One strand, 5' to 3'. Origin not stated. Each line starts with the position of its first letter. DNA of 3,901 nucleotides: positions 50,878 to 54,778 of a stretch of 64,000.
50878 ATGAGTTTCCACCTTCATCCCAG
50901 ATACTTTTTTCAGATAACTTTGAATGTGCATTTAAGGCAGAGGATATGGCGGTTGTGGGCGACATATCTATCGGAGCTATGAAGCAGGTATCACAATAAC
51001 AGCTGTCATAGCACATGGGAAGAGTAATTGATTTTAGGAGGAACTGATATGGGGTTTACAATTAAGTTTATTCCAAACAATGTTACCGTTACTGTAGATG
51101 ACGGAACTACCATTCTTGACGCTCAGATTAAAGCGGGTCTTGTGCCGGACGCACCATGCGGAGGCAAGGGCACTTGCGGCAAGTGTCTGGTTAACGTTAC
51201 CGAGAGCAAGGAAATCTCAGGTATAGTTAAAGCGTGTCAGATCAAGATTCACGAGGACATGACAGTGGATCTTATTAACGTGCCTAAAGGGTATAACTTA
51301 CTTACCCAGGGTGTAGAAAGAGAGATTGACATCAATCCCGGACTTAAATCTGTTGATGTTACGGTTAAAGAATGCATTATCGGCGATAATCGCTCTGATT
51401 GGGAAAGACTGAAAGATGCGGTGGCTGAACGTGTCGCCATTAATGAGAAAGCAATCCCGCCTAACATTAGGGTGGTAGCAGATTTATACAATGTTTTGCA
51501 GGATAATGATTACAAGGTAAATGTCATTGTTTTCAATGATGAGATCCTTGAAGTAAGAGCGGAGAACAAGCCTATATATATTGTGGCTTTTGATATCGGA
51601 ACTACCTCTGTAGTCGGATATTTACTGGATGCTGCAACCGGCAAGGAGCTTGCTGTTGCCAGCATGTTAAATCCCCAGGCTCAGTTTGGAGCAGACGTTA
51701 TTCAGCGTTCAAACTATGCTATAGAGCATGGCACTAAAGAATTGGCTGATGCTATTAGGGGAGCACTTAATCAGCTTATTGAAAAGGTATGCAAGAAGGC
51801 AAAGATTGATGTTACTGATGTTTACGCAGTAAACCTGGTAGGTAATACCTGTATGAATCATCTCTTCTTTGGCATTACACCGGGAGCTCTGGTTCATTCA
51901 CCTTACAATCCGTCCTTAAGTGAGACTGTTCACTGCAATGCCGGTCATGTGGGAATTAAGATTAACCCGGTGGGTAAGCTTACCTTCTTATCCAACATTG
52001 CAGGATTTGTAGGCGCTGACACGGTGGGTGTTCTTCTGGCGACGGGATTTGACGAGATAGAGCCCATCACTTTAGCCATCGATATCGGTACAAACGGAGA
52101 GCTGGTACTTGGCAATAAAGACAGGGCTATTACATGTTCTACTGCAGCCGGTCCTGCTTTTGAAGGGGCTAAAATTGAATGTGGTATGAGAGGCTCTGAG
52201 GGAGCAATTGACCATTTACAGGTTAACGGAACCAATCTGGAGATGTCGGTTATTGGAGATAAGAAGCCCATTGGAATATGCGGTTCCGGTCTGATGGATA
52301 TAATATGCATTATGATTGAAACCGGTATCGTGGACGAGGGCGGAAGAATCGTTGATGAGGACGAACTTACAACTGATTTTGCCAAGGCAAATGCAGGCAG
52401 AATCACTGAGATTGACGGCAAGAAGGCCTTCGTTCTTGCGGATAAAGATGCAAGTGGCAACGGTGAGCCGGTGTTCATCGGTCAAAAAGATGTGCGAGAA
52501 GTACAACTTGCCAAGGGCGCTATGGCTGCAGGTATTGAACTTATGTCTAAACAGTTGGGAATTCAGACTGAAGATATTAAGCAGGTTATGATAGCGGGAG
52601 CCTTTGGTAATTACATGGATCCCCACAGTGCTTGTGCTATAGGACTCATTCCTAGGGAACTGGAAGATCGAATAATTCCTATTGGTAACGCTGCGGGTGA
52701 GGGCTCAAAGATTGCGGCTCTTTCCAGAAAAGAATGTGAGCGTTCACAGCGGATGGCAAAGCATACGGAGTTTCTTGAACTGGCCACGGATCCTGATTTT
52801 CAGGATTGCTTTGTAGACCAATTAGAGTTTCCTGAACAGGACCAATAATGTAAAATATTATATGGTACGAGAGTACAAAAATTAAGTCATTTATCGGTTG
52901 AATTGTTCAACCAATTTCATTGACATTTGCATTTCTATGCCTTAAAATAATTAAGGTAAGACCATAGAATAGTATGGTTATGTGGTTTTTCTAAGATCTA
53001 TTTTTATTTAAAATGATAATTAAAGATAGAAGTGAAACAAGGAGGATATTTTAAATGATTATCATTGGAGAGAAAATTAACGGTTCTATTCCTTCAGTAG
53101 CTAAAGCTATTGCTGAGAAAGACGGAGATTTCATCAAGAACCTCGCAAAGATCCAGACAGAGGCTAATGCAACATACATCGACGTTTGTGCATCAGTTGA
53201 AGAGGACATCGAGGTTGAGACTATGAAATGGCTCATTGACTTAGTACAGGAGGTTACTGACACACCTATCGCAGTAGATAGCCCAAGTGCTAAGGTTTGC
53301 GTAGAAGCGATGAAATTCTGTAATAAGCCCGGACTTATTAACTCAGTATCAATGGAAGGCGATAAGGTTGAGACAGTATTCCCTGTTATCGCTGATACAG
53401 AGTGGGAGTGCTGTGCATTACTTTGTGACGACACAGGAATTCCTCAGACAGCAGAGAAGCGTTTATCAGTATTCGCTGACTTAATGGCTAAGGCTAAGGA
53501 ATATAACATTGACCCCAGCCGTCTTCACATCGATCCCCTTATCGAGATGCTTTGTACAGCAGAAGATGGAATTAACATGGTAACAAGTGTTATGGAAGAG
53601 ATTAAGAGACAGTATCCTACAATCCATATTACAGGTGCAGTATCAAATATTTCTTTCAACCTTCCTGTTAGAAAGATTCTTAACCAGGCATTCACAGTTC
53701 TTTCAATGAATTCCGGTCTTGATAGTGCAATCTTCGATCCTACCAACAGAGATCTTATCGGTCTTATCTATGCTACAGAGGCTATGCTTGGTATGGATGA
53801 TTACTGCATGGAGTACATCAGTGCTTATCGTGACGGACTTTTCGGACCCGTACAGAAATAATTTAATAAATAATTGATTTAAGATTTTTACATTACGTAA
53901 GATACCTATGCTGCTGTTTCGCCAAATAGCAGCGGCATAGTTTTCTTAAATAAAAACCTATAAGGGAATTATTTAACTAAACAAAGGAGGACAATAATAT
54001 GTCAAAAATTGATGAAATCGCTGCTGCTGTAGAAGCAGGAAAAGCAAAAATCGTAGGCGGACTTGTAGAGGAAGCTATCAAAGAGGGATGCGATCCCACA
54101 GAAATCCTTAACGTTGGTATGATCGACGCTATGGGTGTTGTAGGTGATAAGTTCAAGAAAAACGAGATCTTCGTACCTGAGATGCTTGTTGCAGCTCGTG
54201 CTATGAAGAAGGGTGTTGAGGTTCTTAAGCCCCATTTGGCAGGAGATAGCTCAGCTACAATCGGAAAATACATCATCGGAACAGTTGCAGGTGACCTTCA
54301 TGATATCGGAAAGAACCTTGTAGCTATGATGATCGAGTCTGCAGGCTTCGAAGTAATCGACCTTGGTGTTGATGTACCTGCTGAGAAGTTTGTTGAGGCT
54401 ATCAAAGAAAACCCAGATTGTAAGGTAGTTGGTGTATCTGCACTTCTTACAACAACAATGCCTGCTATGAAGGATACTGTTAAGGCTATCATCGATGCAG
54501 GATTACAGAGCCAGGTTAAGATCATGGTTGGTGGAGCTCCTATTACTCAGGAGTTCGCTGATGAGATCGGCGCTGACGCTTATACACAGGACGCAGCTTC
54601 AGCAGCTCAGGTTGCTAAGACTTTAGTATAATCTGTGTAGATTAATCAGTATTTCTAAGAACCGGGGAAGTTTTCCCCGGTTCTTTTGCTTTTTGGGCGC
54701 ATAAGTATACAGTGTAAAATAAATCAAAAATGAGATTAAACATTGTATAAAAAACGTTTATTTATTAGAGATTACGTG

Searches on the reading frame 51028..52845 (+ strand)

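Call 9: search_protein_families(library=pfam, proteins=[window:51028-52845:+], max_evalue=0.00001)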
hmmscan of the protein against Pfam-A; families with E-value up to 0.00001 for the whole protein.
window:51028-52845:+ (606 aa): 4 families
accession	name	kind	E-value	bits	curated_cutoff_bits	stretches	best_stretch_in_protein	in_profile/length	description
PF14574.11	RACo_C_ter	-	2.8e-79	266.3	27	1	347-605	2-253/261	C-terminal domain of RACo the ASKHA domain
PF17651.6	Raco_middle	-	1.4e-51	174.8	26.8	1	184-342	1-161/163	RACo middle region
PF17650.6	RACo_linker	-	5.7e-14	52.1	26.2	1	97-180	3-83/86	RACo linker region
PF00111.32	Fer2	-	7.1e-07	29.5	21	1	16-74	5-76/77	2Fe-2S iron-sulfur cluster binding domain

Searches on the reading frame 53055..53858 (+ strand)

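Call 9: search_protein_families(library=pfam, proteins=[window:53055-53858:+], max_evalue=0.00001)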
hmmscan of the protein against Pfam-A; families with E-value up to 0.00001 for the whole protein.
window:53055-53858:+ (268 aa): 2 families
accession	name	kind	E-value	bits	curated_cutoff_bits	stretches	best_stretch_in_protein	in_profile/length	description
PF00809.28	Pterin_bind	-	4.5e-16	59.7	25.5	1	29-226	25-242/244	Pterin binding enzyme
PF02007.24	MtrH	-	3e-07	30.3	22.8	1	55-149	77-173/299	Tetrahydromethanopterin S-methyltransferase MtrH subunit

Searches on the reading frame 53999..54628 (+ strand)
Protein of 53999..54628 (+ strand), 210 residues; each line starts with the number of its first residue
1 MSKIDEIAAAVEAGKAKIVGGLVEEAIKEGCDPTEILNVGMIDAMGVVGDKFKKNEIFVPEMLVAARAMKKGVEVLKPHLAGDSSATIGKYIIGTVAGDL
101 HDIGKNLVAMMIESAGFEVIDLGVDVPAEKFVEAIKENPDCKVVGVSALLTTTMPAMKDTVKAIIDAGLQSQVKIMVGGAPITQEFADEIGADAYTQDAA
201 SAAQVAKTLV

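Call 66: search_protein_families(library=ncbifam, proteins=[window:53999-54628:+], max_evalue=0.00001)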
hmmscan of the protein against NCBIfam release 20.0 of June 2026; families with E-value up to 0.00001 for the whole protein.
window:53999-54628:+ (210 aa): 14 families
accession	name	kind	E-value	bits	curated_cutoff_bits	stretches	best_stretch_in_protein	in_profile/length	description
NF047996.1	corrin_MtgC_2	exception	2.2e-64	216.8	370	1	4-210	5-210/212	glycine betaine-specific corrinoid protein MtgC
TIGR02370.1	pyl_corrinoid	subfamily_domain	3.2e-57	193.1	215.3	1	8-202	3-197/197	methyltransferase cognate corrinoid protein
NF041607.1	dimeth_corrin_MtbC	equivalog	1.7e-54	184.5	350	1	13-209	7-202/203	dimethylamine corrinoid protein MtbC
NF047995.1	corrinoid_MtgC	exception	4.2e-50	170.2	310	1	4-209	5-212/215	glycine betaine-specific corrinoid protein MtgC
TIGR02082.1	metH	equivalog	2e-39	135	1010.85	1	10-204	653-852/1182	methionine synthase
NF040655.1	MtaC_Meth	equivalog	2.1e-38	131.8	420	1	4-209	36-237/253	methanol--corrinoid protein MtaC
NF040669.1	MtaC2_Meth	equivalog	4.2e-38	131.2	450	1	6-209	45-245/267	methanol--corrinoid protein MtaC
NF007024.0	PRK09490.1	equivalog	1.4e-32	112.5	1497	1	13-186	671-846/1234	methionine synthase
NF002612.0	PRK02261.1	equivalog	6e-13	48.5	110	1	90-180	5-93/148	methylaspartate mutase subunit S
NF052513.1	TransRegCarH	equivalog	2.5e-09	36.8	400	1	33-204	112-272/274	HTH-type transcriptional repressor CarH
TIGR01501.1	MthylAspMutase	equivalog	8.8e-09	35.2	135.8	1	92-180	5-91/134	methylaspartate mutase subunit S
NF040743.1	ornith_mutase_E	equivalog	5.1e-08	31.3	800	1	90-210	597-723/730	D-ornithine 4,5-aminomutase subunit OraE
TIGR00640.1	acid_CoA_mut_C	subfamily_domain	3.3e-07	30.3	57.45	1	93-184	7-96/132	methylmalonyl-CoA mutase C-terminal domain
NF052385.1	Lys_5_6_beta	equivalog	6.1e-07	29.4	280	1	116-208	138-232/241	lysine 5,6-aminomutase subunit beta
